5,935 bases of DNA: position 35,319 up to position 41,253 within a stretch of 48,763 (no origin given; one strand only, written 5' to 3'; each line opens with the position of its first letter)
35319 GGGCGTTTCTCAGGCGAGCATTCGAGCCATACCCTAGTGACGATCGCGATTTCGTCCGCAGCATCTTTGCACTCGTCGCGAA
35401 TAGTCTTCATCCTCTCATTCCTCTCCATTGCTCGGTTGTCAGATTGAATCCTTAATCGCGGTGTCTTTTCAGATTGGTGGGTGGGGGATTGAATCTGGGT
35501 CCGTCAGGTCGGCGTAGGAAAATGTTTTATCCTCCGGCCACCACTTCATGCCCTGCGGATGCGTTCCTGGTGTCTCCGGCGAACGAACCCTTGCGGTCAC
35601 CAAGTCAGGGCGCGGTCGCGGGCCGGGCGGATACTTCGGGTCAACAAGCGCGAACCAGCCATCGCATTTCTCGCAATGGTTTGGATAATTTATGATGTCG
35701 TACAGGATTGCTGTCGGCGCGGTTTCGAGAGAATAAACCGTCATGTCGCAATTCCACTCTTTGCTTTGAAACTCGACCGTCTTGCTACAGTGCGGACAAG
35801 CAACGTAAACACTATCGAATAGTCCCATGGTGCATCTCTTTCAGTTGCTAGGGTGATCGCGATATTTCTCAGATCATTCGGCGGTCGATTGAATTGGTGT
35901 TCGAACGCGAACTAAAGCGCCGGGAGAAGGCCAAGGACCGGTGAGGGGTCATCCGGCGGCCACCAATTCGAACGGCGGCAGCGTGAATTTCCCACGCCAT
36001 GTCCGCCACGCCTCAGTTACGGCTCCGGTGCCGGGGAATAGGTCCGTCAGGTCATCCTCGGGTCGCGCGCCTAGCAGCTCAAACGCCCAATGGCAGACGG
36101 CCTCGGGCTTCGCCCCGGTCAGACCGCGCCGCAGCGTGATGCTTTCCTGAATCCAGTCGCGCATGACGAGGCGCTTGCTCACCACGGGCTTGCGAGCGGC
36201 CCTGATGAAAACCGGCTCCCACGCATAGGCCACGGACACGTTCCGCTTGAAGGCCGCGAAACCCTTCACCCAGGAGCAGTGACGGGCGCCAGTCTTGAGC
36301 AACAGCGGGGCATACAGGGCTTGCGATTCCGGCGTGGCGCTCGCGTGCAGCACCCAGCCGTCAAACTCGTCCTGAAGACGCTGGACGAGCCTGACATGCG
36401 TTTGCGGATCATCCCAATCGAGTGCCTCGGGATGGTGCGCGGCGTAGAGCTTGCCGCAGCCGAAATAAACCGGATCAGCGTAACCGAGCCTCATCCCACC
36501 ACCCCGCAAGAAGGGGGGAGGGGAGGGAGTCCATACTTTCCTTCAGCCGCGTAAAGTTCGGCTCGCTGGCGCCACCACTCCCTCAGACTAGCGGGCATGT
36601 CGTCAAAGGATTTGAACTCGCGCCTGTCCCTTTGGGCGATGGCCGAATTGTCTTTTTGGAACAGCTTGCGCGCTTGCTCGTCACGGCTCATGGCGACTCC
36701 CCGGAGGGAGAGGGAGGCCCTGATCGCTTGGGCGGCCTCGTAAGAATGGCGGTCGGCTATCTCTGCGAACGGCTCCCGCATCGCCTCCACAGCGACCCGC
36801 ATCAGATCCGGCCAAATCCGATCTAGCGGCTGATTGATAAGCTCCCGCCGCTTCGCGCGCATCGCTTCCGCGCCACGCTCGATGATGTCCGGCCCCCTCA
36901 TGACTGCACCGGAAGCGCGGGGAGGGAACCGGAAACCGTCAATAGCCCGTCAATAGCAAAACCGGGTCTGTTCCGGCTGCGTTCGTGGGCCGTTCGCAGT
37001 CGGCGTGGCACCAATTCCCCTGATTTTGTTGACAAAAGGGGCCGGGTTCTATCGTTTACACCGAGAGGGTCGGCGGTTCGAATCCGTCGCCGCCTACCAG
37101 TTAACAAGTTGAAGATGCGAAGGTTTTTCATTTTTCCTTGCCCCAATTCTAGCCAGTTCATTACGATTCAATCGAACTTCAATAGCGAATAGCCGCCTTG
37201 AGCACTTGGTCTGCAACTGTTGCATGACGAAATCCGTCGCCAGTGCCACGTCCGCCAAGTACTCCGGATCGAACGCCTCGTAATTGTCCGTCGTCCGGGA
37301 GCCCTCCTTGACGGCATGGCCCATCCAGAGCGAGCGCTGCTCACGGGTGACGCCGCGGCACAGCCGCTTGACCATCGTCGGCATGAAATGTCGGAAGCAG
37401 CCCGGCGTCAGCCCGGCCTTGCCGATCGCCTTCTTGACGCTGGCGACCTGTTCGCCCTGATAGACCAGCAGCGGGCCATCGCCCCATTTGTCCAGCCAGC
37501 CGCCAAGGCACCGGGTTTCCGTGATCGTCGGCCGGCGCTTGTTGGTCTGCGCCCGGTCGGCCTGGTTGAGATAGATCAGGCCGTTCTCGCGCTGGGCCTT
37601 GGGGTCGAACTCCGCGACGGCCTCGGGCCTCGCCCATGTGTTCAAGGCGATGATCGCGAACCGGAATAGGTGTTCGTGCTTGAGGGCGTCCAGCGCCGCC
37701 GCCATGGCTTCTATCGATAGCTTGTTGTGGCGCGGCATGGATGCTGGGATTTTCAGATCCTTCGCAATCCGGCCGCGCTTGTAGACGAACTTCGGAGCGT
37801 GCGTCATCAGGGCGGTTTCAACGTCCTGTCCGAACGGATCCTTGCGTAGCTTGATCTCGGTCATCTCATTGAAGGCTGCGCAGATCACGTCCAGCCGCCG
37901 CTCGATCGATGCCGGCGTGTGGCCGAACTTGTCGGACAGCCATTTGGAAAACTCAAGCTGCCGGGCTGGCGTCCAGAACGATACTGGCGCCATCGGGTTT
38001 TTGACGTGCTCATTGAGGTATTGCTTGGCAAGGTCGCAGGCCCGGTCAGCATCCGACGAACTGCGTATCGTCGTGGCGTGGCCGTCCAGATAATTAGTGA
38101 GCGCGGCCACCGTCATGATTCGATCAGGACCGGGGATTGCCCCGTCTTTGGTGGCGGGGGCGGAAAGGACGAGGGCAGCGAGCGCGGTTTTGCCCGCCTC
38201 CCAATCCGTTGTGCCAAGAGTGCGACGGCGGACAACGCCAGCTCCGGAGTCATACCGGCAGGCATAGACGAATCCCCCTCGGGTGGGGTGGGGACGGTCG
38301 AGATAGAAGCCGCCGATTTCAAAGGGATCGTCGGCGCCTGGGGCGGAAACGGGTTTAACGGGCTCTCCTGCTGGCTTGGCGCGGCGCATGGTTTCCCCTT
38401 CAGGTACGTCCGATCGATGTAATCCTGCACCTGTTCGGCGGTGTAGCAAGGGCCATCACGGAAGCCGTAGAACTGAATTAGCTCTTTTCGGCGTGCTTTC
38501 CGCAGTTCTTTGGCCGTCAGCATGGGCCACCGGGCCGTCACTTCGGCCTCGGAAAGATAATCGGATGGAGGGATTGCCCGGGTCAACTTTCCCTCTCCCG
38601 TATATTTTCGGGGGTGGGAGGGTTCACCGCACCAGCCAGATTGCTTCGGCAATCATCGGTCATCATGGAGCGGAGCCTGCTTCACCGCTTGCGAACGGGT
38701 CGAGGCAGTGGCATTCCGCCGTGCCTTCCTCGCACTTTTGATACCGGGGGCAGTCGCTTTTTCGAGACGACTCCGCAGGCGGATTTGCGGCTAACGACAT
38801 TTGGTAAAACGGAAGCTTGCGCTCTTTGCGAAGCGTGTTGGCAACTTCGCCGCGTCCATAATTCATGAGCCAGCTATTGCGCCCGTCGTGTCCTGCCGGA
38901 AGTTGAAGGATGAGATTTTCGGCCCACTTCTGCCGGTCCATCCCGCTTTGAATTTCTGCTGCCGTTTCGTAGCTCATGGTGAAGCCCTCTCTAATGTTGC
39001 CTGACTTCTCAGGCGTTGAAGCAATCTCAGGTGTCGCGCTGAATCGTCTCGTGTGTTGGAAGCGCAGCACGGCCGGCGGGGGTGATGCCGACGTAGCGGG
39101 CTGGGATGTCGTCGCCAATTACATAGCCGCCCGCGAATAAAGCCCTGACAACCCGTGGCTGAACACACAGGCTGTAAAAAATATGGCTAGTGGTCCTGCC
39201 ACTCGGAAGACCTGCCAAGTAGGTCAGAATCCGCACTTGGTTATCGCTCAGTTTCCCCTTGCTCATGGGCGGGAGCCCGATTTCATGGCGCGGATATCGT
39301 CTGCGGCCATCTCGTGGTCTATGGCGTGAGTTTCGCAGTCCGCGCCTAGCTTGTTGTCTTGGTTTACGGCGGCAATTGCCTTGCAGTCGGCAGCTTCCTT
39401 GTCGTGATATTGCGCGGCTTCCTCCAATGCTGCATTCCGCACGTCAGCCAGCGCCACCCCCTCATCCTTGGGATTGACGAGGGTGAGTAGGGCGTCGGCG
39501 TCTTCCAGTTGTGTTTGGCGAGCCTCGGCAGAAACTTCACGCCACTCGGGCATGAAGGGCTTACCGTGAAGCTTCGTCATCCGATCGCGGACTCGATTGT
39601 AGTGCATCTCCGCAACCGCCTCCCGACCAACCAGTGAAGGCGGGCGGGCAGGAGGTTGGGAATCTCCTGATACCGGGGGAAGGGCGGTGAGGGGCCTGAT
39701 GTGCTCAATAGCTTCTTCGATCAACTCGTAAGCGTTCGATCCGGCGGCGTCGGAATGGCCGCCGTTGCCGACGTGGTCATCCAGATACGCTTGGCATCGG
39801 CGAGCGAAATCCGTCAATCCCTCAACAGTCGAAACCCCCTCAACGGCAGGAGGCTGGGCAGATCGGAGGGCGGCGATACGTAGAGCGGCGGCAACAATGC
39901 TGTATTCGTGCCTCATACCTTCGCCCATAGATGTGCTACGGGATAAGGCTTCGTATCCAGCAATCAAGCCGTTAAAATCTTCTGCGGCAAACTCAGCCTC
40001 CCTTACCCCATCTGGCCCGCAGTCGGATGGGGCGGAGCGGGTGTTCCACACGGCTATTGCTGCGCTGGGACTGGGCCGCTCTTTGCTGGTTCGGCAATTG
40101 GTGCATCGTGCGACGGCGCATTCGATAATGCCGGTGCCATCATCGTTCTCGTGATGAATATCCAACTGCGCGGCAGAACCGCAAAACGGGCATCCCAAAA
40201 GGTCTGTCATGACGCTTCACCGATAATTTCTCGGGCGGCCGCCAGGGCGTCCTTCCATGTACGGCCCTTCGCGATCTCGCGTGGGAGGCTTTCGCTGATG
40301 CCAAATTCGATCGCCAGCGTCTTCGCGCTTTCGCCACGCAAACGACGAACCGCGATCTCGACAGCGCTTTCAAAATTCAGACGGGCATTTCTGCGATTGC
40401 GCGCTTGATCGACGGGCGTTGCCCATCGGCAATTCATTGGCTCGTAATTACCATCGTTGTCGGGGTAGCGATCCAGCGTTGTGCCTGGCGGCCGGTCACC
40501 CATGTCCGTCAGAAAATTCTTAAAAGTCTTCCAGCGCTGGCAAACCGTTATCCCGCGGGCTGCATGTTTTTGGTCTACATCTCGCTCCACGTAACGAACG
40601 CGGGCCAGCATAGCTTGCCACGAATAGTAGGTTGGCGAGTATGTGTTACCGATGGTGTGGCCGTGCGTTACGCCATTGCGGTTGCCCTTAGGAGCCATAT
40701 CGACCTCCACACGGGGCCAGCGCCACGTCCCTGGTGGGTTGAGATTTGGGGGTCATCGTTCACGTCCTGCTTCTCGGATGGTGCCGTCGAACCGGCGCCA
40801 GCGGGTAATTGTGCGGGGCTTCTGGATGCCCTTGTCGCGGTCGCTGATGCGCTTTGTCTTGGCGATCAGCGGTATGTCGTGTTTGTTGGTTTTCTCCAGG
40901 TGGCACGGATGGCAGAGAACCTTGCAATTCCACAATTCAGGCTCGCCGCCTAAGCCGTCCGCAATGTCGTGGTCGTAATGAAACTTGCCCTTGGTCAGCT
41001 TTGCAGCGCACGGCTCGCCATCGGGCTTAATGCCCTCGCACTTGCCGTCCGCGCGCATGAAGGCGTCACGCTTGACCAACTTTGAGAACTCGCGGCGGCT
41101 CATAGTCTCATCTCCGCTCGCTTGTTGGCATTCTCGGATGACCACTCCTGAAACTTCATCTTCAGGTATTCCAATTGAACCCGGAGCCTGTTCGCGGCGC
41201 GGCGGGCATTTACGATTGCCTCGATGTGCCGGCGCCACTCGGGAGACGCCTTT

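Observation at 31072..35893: Three copies of a 35-47-bp intergenic repeat (R2), each just upstream of a Cys-rich gene group on the leftward strand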

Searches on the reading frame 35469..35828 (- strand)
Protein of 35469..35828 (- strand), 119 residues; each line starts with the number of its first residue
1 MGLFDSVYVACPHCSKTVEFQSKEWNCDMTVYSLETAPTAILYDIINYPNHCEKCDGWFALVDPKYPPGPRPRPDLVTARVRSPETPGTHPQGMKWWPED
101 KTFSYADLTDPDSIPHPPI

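Call 14: search_protein_families(library=pfam, max_evalue=0.01, proteins=[window:35469-35828:-])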
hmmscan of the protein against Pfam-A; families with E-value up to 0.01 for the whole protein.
window:35469-35828:- (119 aa): 0 families

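Call 15: search_protein_families(library=phrogs, max_evalue=0.001, proteins=[window:35469-35828:-])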
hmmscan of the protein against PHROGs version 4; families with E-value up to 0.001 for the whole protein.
window:35469-35828:- (119 aa): 3 families
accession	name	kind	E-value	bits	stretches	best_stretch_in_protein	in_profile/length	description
phrog_36289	-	unknown function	5.6e-05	24.6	1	4-60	3-59/118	-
phrog_21854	-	unknown function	0.00026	22.2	1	8-25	32-47/60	-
phrog_16376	-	unknown function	0.00069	20.6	0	5-19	11-25/56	-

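Call 23: find_encoding_contigs(protein=window:35469-35828:-, flank=10000, max_places=10)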
Protein window:35469-35828:- (119 aa): no gene with exactly this product is on record in the collection.

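Call 24: find_homologous_proteins(query=window:35469-35828:-)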
Query window:35469-35828:- (119 aa): 10 proteins with E <= 0.001 among 11 candidates.
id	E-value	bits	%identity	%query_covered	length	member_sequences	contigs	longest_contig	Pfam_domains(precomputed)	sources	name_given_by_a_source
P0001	1.0e-80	286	100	100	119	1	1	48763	-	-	-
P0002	5.4e-51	190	69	95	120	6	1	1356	-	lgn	-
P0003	1.0e-49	186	70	92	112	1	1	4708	-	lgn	-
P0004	1.1e-49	186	72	92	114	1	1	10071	-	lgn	-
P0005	3.5e-45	171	65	97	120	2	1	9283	-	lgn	-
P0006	2.1e-38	149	59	94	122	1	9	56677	-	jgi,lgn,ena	-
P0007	4.6e-37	145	58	92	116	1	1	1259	-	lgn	-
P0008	2.1e-32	130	58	91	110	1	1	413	-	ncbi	-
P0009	3.4e-31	126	55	92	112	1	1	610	-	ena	-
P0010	3.1e-26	110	49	91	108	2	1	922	-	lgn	-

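Call 25: find_encoding_contigs(protein=P0004, flank=10000, max_places=4)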
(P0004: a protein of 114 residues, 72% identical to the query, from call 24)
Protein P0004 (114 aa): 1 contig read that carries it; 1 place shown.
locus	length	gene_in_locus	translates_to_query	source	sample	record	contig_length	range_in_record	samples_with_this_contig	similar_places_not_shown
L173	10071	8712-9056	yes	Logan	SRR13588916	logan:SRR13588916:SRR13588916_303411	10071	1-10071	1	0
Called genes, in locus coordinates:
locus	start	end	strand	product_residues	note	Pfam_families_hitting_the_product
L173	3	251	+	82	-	?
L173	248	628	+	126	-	PF05772:NinB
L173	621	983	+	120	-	PF01844:HNH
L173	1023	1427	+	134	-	-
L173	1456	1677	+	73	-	PF11753:DUF3310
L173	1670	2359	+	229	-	PF02511:Thy1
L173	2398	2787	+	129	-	-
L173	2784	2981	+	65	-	-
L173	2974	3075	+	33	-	-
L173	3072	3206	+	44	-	-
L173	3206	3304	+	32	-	-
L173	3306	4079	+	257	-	PF14354:Lar_restr_allev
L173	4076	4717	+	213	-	-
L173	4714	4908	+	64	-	-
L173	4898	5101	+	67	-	-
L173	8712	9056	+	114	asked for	-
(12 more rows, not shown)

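Call 26: find_encoding_contigs(protein=P0005, flank=10000, max_places=4)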
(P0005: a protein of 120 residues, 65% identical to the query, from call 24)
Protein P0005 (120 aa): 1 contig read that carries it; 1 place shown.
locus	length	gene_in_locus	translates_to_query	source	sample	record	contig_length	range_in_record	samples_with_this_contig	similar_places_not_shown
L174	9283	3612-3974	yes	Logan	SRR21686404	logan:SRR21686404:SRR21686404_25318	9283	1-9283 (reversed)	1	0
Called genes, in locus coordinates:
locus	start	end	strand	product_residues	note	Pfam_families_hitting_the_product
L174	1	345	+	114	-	?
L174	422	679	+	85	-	-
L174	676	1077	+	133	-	-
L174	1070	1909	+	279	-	PF07505:DUF5131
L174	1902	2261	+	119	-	-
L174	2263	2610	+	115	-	-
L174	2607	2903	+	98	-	-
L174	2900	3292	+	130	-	-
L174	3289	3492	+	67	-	-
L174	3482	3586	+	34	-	-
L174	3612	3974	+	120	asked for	-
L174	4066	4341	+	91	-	-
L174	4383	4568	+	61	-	-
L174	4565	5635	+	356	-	PF00589:Phage_integrase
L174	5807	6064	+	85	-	-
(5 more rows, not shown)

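Call 27: find_encoding_contigs(protein=P0006, flank=10000, max_places=6)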
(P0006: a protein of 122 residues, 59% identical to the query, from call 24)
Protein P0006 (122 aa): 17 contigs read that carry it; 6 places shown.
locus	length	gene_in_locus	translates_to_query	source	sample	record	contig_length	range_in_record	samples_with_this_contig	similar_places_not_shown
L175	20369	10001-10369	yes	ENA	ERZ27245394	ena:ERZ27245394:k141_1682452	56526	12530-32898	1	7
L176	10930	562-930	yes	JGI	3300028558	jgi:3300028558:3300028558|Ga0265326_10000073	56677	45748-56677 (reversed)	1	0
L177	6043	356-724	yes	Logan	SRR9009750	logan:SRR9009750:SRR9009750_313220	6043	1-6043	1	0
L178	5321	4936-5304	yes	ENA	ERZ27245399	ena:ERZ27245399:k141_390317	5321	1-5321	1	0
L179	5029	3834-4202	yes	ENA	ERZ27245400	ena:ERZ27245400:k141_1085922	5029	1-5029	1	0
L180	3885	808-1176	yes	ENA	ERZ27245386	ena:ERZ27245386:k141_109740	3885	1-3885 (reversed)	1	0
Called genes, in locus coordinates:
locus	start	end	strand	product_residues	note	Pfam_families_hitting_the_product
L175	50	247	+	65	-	-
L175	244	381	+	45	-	-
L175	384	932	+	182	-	-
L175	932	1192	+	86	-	-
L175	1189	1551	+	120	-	PF27050:Phage_P22_Y8K6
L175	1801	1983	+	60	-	-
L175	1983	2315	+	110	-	-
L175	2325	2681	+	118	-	-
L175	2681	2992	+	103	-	-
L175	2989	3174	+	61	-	-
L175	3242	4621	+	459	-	-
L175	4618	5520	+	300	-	PF01555:N6_N4_Mtase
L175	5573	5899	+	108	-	PF00216:Bac_DNA_binding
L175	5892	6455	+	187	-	-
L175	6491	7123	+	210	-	-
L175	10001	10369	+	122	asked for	-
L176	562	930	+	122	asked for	-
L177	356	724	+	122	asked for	-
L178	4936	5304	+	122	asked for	-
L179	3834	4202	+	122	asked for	-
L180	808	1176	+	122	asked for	-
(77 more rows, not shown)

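Call 28: find_encoding_contigs(protein=P0003, flank=10000, max_places=4)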
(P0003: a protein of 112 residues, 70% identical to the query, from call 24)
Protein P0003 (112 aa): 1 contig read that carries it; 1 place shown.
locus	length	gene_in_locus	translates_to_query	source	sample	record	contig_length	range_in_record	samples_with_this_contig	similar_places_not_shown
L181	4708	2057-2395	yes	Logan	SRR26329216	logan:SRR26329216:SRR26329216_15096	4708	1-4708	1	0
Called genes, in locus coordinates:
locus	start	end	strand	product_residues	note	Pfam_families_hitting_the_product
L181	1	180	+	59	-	?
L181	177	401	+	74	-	-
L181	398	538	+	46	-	-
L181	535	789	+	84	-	-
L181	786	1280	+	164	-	-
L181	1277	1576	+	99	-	-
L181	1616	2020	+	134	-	-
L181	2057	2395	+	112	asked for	-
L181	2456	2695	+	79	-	-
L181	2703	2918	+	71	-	-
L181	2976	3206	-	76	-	-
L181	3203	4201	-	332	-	PF01972:SDH_protease, PF25145:NfeD1b_N (weak)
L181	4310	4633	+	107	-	-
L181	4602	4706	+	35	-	?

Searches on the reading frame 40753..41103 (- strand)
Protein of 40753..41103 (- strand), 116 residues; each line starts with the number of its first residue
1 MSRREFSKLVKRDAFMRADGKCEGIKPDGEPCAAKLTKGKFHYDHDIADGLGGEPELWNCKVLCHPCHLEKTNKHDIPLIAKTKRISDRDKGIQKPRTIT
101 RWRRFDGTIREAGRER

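Call 33: search_protein_families(library=pfam, max_evalue=0.01, proteins=[window:40753-41103:-])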
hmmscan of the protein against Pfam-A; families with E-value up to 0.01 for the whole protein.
window:40753-41103:- (116 aa): 2 families
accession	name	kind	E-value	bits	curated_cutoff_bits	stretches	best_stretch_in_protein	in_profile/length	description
PF14279.12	HNH_5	-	0.0007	19.9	27.5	1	32-80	4-52/56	HNH endonuclease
PF01844.29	HNH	-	0.0009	19.8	21.4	1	32-74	4-47/47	HNH endonuclease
